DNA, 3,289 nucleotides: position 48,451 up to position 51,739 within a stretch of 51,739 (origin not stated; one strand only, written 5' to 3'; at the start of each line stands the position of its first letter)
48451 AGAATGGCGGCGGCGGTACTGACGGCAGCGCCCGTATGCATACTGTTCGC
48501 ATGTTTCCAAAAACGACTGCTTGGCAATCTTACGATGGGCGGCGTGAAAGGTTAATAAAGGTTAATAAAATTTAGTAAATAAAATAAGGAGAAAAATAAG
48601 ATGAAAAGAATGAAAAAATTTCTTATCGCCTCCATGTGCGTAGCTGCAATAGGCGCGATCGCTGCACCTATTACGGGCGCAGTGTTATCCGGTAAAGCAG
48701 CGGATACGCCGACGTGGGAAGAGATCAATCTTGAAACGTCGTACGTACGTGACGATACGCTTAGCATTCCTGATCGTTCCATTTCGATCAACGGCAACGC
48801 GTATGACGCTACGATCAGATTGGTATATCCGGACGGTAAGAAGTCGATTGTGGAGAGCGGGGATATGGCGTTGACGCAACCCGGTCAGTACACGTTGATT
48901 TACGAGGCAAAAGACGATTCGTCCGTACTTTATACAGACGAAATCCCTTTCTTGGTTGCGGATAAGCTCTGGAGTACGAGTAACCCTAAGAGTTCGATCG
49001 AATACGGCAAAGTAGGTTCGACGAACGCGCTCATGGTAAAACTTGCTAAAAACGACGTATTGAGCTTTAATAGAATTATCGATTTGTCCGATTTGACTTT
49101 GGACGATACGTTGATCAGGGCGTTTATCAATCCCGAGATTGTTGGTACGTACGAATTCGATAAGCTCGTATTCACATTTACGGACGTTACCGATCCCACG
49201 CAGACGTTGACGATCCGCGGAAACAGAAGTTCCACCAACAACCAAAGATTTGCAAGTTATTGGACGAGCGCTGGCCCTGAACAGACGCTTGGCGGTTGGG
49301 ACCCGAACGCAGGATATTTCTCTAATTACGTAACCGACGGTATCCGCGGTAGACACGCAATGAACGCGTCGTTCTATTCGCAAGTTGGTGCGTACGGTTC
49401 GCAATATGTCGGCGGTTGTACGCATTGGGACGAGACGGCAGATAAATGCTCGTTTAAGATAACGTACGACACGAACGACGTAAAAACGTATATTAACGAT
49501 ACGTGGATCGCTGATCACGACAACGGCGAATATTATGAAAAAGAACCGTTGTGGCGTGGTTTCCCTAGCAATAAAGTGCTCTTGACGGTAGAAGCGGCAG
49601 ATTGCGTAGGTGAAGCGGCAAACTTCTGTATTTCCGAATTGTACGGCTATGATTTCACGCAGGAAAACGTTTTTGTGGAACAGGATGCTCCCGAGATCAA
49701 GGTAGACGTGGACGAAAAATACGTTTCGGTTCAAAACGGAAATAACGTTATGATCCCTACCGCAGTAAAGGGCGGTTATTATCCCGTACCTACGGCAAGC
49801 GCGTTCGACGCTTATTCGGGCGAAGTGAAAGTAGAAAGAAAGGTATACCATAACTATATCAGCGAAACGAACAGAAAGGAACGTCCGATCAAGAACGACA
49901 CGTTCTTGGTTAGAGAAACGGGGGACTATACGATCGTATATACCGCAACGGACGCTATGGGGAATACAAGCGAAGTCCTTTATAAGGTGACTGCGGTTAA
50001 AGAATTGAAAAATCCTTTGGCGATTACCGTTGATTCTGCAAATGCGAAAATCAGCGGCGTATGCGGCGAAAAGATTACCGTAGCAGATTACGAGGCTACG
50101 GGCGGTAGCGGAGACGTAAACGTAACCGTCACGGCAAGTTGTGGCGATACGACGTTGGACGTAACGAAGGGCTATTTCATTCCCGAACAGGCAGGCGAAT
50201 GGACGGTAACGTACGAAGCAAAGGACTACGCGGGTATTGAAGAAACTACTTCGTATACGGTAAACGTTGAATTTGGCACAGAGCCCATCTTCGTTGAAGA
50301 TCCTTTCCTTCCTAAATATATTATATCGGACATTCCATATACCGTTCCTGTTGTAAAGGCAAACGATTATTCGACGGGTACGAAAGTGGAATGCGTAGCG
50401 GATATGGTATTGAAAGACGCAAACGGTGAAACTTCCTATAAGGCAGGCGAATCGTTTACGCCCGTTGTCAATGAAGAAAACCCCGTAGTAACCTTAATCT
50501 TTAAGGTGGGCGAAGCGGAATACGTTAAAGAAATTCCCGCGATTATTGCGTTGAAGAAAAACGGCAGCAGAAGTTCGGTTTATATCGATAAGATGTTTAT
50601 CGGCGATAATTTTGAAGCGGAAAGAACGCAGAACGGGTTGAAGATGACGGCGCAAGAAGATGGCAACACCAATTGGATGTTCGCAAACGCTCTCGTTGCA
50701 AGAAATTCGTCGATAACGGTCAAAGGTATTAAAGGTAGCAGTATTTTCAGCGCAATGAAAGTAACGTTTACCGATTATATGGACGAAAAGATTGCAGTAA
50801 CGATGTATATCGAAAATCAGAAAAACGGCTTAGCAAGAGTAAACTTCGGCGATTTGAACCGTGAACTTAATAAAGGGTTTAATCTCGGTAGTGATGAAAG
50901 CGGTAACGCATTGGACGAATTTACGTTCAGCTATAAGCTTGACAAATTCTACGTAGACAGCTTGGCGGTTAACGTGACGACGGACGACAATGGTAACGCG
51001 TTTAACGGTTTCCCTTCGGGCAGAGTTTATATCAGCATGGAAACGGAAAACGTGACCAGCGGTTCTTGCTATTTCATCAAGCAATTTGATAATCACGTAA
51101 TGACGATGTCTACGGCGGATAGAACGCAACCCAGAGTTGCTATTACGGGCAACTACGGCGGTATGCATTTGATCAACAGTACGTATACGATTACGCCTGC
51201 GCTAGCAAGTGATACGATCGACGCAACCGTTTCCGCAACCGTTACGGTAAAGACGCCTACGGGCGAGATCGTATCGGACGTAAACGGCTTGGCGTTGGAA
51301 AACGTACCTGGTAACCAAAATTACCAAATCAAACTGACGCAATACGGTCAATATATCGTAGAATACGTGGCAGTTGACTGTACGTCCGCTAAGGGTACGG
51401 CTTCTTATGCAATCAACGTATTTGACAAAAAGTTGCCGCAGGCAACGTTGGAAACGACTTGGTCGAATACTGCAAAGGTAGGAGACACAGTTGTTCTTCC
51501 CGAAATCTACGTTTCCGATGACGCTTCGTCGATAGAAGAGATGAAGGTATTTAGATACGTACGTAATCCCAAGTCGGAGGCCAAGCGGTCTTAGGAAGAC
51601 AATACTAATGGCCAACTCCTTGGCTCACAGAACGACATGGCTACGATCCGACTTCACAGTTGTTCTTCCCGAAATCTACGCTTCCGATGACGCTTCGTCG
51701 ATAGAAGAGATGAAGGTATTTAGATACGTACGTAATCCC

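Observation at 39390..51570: Candidate undescribed ABC-dependent MurNAc / lactyl-ether-glycan scavenging locus (GH42-like - MurQ - MurK | DUF4434 - LplABC-type transporter - giant Ig/jelly-roll surface protein)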

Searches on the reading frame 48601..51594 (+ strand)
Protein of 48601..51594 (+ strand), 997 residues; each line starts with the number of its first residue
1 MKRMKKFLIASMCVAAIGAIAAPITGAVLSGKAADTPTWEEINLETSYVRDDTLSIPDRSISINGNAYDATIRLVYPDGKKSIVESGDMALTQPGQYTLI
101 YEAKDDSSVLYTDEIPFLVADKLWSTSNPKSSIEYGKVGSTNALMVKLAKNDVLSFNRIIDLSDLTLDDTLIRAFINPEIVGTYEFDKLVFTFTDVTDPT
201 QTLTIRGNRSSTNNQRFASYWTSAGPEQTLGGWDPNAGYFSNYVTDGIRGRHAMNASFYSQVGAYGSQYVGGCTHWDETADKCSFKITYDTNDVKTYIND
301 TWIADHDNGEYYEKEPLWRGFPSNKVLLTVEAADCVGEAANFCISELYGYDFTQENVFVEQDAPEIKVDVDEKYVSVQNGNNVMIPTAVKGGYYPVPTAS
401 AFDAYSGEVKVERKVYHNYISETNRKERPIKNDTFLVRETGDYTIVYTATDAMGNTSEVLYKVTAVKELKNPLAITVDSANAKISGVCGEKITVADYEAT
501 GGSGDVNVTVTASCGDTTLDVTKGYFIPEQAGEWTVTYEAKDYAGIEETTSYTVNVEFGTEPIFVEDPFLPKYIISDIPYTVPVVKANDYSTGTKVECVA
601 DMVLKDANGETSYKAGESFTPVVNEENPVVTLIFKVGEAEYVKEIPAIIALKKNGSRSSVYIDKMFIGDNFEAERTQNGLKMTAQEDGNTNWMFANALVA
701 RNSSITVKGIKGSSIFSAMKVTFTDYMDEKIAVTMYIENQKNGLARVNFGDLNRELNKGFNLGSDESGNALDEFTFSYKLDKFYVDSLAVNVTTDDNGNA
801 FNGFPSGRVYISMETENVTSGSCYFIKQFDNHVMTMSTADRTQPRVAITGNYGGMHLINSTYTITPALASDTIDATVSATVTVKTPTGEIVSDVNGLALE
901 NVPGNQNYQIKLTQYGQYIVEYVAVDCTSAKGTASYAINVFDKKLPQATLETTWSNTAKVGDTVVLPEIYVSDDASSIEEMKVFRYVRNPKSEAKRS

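Call 3: search_protein_families(library=pfam, proteins=[window:48601-51594:+], max_evalue=0.01)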
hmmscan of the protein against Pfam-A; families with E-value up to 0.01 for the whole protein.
window:48601-51594:+ (997 aa): 1 family
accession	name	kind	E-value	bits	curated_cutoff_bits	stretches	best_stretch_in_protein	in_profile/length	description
PF16403.11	Bact_surface_Ig-like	-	1.5e-05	25.3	27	0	437-459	43-65/71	Bacterial surface protein, Ig-like domain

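Call 4: search_protein_families(library=ncbifam, proteins=[window:48601-51594:+], max_evalue=0.01)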
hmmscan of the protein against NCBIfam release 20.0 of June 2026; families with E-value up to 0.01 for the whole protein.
window:48601-51594:+ (997 aa): 1 family
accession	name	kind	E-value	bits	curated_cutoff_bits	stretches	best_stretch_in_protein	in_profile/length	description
NF047446.1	barrel_OmpL47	domain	8.9e-07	29.3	40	1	428-459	31-61/68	OmpL47-type beta-barrel domain-containing protein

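Call 12: search_solved_structures(query=window:48601-51594:+, max_evalue=1)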
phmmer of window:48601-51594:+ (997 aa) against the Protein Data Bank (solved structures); distinct sequences matched with E-value up to 1: 1.
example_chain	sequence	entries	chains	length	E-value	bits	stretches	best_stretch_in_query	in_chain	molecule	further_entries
1jii_A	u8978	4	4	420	0.12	13.6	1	740-834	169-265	tyrosyl-tRNA synthetase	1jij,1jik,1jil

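Call 39: find_homologous_proteins(query=window:48601-51570:+)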
Query window:48601-51570:+ (990 aa): 81 proteins with E <= 0.001 among 8000 candidates.
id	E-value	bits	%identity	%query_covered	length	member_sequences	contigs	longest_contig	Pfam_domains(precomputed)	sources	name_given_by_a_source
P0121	0.0e+0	2217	99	100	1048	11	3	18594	-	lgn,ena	-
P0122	0.0e+0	1859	83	100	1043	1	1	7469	-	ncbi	-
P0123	0.0e+0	1450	66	100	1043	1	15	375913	-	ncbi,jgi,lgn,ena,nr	ncbi:MAG: hypothetical protein E7352_07225 [Clostridiales bacterium]|nr:hypothetical protein [Clostr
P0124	0.0e+0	1446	64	100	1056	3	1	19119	PF16403.12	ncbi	-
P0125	0.0e+0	1382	63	100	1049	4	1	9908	PF16403.12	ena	-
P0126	0.0e+0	1374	62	100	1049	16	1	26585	-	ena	-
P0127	0.0e+0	1368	63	98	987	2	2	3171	PF16403.12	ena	-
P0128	0.0e+0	1359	62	100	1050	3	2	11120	PF16403.12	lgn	-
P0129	0.0e+0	1359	61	100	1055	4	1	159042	-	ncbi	-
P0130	0.0e+0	1352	62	100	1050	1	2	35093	PF16403.12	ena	-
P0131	0.0e+0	1279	59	100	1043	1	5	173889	-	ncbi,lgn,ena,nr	ncbi:MAG: hypothetical protein IJV83_00175 [Clostridia bacterium]|nr:hypothetical protein [Clostridi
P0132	0.0e+0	1248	57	100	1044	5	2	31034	-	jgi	-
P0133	0.0e+0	1162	54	100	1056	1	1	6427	-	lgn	-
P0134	0.0e+0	1161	55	100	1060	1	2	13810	-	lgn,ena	-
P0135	0.0e+0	1161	55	100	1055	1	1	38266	-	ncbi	-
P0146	0.0e+0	1041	52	100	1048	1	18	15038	-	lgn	-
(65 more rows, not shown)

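Call 55: predict_structure(alignment_id=A1)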
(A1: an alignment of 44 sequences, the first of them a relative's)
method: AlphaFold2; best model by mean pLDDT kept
length: 1048 residues; sequences in the alignment: 44
mean_pLDDT: 88.9   pTM: 0.68
mean pLDDT of the five models: 88.9, 88.8, 88.0, 87.8, 87.7
residues with pLDDT >= 90: 639; 70-90: 368; 50-70: 7; < 50: 34
segments of 3 or more residues with pLDDT < 50: 1-34
pLDDT, mean of each block of 10 residues (from residue 1): 46 45 37 63 89 88 83 87 86 92 86 93 91 94 95 94 93 95 91 94 95 86 94 89 88 93 90 91 96 94 91 87 95 88 96 91 92 87 92 93 91 93 90 93 94 92 93 90 87 91 92 91 88 93 92 90 85 90 90 87 93 93 89 91 93 80 93 94 96 95 95 93 94 94 89 87 89 93 90 92 93 96 95 88 90 89 94 89 95 95 95 93 90 93 83 75 85 83 88 80 78 87 89 85 87
secondary structure, 60 per line:
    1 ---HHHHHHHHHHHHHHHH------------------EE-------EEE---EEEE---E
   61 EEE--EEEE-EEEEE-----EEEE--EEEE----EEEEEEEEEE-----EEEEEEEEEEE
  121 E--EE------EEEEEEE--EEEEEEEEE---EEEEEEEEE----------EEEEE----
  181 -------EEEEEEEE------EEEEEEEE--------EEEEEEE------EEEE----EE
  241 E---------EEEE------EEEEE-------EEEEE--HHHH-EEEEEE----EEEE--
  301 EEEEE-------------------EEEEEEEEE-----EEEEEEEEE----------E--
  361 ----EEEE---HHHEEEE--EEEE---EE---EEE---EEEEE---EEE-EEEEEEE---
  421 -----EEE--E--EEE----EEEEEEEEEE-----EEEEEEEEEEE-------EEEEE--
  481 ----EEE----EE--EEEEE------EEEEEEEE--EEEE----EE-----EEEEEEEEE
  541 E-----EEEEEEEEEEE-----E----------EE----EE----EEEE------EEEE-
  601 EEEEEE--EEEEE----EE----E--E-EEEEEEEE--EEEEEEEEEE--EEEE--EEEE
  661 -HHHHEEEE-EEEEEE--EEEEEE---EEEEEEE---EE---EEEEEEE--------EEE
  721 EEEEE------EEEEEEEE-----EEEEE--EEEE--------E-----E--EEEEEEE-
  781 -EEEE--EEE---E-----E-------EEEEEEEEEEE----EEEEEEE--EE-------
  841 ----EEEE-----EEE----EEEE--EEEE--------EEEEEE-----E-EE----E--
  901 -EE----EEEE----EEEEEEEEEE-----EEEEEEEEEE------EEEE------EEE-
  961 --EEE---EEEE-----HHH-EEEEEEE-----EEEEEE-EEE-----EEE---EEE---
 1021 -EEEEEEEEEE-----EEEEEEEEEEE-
elements in order (helices of 4 or more, strands of 3 or more residues): H4-19 E47-49 E53-56 E60-63 E66-69 E71-75 E81-84 E87-90 E95-104 E110-121 E132-138 E141-149 E153-161 E172-176 E188-195 E202-209 E218-224 E231-234 E239-241 E251-254 E261-265 E273-277 H280-283 E285-290 E295-298 E301-305 E325-333 E339-347 E365-368 E375-378 E381-384 E393-395 E399-403 E407-409 E411-417 E426-428 E434-436 E441-450 E456-466 E474-478 E485-487 E496-500 E507-514 E517-520 E532-541 E547-557 E586-589 E596-599 E601-606 E609-613 E629-636 E639-648 E651-654 E657-660 H662-665 E666-669 E671-676 E679-684 E688-694 E703-709 E718-725 E732-739 E745-749 E752-755 E773-779 E782-785 E788-790 E808-818 E823-829 E845-848 E854-856 E861-864 E867-870 E879-884 E908-911 E916-925 E931-940 E947-950 E957-959 E963-965 E969-972 E982-988 E994-999 E1001-1003 E1009-1011 E1015-1017 E1022-1031 E1037-1047

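Call 61: fold_search(model_id=the predicted structure, library=pdb)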
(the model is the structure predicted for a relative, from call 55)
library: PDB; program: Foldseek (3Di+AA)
matches with E <= 10: 1532; with E <= 0.001: 274
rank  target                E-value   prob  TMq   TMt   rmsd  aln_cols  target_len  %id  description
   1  9flp_A                2.7e-15  1.00  0.09  0.10  108.6      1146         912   11  CryoEM structure of the neck (1403-2314) in the grappling hook protein A (GhpA) in the bacterium Aureispira sp. CCB-QB (released 2024-10-16)
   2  9fly_A                5.0e-13  1.00  0.12  0.14  99.2      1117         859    9  CryoEM structure of the base (4151-5009) in the grappling hook protein A (GhpA) in the bacterium Aureispira sp. CCB-QB (released 2024-10-16)
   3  9b4h_A                4.9e-12  1.00  0.10  0.06  58.7      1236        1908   10  Chlamydomonas reinhardtii mastigoneme filament (released 2024-04-10)
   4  7r5k_10               3.2e-11  1.00  0.10  0.07  76.6      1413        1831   10  Human nuclear pore complex (constricted) (released 2022-06-22)
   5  9u61_E                3.6e-11  1.00  0.09  0.07  37.5      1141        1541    8  CP/MBL pathways C3 convertase C4b2a and C3 complex (released 2026-01-14)
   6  9flw_A                4.4e-11  1.00  0.10  0.18  57.0       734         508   11  CryoEM structure of the fragment-6 (3571-4078) in the grappling hook protein A (GhpA) in the bacterium Aureispira sp.  (released 2024-10-16)
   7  8wa2_D                9.3e-11  1.00  0.09  0.07  59.5      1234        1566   11  cryo-EM structure of native mastigonemes isolated from Chlamydomonas reinhardtii at 3.0 angstrom resolution (released 2024-04-10)
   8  5i5k_A                1.7e-10  1.00  0.08  0.06  38.0      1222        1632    8  Structure of complement C5 in complex with eculizumab (released 2016-03-16)
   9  5i5k_B                1.7e-10  1.00  0.09  0.06  36.0      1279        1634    8  Structure of complement C5 in complex with eculizumab (released 2016-03-16)
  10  9fx2                  2.0e-10  1.00  0.13  0.12  35.7      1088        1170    9  Structure of methylamine activated CD109 (released 2025-03-19)
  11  8k53_A                2.2e-10  1.00  0.11  0.13  44.0      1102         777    9  Structure of the Dimeric Human CNTN2 Ig 1-6-FNIII 1-2 Domain in an Asymmetric State (released 2023-12-06)
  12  3prx_B                4.0e-10  1.00  0.13  0.12  39.2      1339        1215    7  Structure of Complement C5 in Complex with CVF and SSL7 (released 2011-01-19)
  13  8oq3_A                9.8e-10  1.00  0.09  0.07  36.1      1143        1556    8  Structure of methylamine treated human complement C3 (released 2024-02-21)
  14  9ijj_O                9.8e-10  0.99  0.09  0.08  116.1      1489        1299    8  In situ structure of the central apparatus in mouse sperm axoneme. (released 2025-06-04)
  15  8s3o_A                1.1e-09  1.00  0.12  0.10  36.7      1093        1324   10  Structure of native human CD109 (released 2025-03-05)
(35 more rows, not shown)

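Call 95: find_encoding_contigs(protein=P0123, flank=10000, max_places=1)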
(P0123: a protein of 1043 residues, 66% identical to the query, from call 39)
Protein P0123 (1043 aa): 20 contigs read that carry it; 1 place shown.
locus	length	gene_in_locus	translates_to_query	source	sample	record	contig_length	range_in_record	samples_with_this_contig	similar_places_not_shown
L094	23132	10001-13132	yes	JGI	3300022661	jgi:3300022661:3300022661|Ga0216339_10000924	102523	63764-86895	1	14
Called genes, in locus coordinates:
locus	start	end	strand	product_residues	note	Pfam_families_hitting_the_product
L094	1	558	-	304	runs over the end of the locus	PF12833:HTH_18, PF00165:HTH_AraC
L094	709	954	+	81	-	-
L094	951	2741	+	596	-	-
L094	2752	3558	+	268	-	PF13580:SIS_2, PF22198:GKRP_SIS_2, PF22645:GKRP_SIS_N, PF01380:SIS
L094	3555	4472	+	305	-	PF01869:BcrAD_BadFG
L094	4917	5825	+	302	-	PF14488:DUF4434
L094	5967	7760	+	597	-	-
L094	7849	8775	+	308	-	PF00528:BPD_transp_1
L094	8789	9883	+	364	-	PF00528:BPD_transp_1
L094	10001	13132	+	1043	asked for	-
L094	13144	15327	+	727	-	PF16126:DUF4838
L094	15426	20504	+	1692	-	PF02368:Big_2, PF26918:Ig_Eae (weak)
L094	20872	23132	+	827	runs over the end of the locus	PF02837:Glyco_hydro_2_N (weak), PF22666:Glyco_hydro_2_N2, PF00703:Glyco_hydro_2 (weak), PF02836:Glyco_hydro_2_C, PF17753:Ig_mannosidase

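Call 102: search_protein_families(library=ncbifam, proteins=[L094:13144-15327:+, L094:20872-23130:+], max_evalue=0.00001)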
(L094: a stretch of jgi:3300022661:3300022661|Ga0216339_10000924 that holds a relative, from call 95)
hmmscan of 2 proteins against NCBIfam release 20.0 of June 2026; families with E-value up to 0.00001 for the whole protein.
L094:13144-15327:+ (727 aa): 0 families

L094:20872-23130:+ (753 aa): 10 families
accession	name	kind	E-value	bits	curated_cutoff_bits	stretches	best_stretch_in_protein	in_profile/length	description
NF052611.1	beta_gal_Bga2A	equivalog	4.4e-17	61.4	999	1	170-442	200-460/1007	beta-galactosidase, LacZ type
NF007074.0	PRK09525.1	subfamily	3.8e-16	58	1221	1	250-440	280-463/1027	beta-galactosidase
NF007666.0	PRK10340.1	equivalog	1.1e-14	53.2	1284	1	321-447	324-455/1030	beta-galactosidase subunit alpha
NF041462.1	GalA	equivalog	1.3e-14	53.3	900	1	219-473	204-434/763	beta-galactosidase GalA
NF049877.1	GlucurArabfur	equivalog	1.4e-13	49.4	1800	1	4-441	369-771/1400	beta-d-glucuronidase/beta-L-arabinofuranosidase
NF041463.1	GalB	equivalog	4.6e-13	47.9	900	1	208-473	251-509/869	beta-galactosidase GalB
NF041100.1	betagal_LacZ_Ttogales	equivalog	5.7e-12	44.2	2000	1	221-440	236-443/1090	beta-galactosidase LacZ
NF050095.1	BetGlucuronLacZ4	equivalog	9e-11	40.6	950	1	188-439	164-407/666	beta-glucuronidase LacZ4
NF049891.1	Bet1-4galacdseBT4156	equivalog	9.1e-11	40.4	1700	1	279-444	261-412/946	exo-beta-1,4-galactosidase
NF007538.0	PRK10150.1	equivalog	2e-09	36.3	544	0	207-335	180-299/607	beta-glucuronidase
